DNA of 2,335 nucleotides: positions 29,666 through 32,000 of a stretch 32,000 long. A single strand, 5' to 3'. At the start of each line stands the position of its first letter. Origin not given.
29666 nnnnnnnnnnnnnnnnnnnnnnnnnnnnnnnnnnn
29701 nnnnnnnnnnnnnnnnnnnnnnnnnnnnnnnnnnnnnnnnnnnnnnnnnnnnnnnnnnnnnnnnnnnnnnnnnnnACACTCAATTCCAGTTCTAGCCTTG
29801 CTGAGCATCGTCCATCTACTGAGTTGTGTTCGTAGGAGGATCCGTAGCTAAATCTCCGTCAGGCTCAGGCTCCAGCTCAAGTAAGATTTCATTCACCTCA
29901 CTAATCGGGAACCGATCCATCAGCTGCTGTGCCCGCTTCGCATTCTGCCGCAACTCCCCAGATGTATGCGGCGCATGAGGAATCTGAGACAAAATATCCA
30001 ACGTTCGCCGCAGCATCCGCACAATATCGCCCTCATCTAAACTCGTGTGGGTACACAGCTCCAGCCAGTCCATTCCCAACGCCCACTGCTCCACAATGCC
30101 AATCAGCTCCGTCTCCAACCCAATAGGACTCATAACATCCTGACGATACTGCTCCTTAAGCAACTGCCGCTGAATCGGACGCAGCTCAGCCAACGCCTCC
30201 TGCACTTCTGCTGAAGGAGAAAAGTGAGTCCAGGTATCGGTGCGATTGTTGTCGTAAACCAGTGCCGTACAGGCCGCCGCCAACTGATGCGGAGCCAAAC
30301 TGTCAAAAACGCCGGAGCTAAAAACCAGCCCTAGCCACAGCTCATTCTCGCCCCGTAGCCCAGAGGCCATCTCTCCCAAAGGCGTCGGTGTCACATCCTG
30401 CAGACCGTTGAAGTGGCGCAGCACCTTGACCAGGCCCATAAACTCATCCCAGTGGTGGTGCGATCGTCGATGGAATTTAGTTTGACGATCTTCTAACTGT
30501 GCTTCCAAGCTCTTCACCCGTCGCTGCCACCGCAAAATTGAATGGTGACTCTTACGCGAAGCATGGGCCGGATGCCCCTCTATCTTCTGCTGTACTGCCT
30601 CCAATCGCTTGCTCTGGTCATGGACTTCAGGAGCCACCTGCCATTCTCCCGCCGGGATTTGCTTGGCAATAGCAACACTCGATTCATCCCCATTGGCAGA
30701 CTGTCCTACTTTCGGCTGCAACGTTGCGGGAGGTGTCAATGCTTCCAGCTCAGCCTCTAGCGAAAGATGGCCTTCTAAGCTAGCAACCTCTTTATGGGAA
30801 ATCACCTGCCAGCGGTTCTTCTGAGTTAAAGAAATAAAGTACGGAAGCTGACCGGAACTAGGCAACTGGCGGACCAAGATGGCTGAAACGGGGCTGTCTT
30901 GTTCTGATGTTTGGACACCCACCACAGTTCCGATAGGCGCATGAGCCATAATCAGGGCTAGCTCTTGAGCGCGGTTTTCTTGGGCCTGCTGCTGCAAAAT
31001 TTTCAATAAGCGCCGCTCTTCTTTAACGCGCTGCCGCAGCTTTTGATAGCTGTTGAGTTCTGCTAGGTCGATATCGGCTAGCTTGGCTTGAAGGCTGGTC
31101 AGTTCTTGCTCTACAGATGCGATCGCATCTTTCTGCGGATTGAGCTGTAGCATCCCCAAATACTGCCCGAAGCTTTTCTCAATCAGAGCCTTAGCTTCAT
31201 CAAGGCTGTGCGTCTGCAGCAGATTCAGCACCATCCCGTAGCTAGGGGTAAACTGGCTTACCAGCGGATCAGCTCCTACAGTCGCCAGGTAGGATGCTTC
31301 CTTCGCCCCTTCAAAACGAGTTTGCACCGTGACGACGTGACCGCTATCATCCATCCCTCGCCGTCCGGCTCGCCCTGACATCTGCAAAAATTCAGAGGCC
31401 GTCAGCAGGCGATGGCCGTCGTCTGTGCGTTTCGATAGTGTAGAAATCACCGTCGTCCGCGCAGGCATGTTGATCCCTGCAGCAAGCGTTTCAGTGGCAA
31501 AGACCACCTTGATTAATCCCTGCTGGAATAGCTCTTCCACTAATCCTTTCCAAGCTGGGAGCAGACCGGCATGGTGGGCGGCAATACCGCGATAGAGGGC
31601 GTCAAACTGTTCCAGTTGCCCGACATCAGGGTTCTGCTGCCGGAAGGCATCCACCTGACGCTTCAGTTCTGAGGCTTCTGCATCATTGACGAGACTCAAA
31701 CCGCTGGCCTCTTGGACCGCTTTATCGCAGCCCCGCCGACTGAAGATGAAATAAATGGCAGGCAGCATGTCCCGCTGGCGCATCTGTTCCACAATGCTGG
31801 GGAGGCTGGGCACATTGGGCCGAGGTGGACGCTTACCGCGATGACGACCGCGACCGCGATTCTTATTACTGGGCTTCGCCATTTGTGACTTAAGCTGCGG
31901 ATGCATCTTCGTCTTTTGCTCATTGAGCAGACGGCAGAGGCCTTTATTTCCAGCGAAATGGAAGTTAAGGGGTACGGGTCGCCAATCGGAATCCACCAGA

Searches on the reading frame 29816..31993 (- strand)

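Call 51: search_protein_families(library=pfam, proteins=[window:29816-31993:-], max_evalue=0.01)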
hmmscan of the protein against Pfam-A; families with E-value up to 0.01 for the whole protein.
window:29816-31993:- (725 aa): 3 families
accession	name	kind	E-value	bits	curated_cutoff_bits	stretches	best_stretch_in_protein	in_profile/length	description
PF08148.17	DSHCT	-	2.1e-43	148.5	22.7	1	535-697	3-170/172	DSHCT (NUC185) domain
PF00271.37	Helicase_C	-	4.2e-07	30.6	23.5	1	136-213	41-110/110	Helicase conserved C-terminal domain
PF18548.6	MetOD2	-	0.0045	17.3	30.6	1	300-341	9-50/88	Metanogen output domain 2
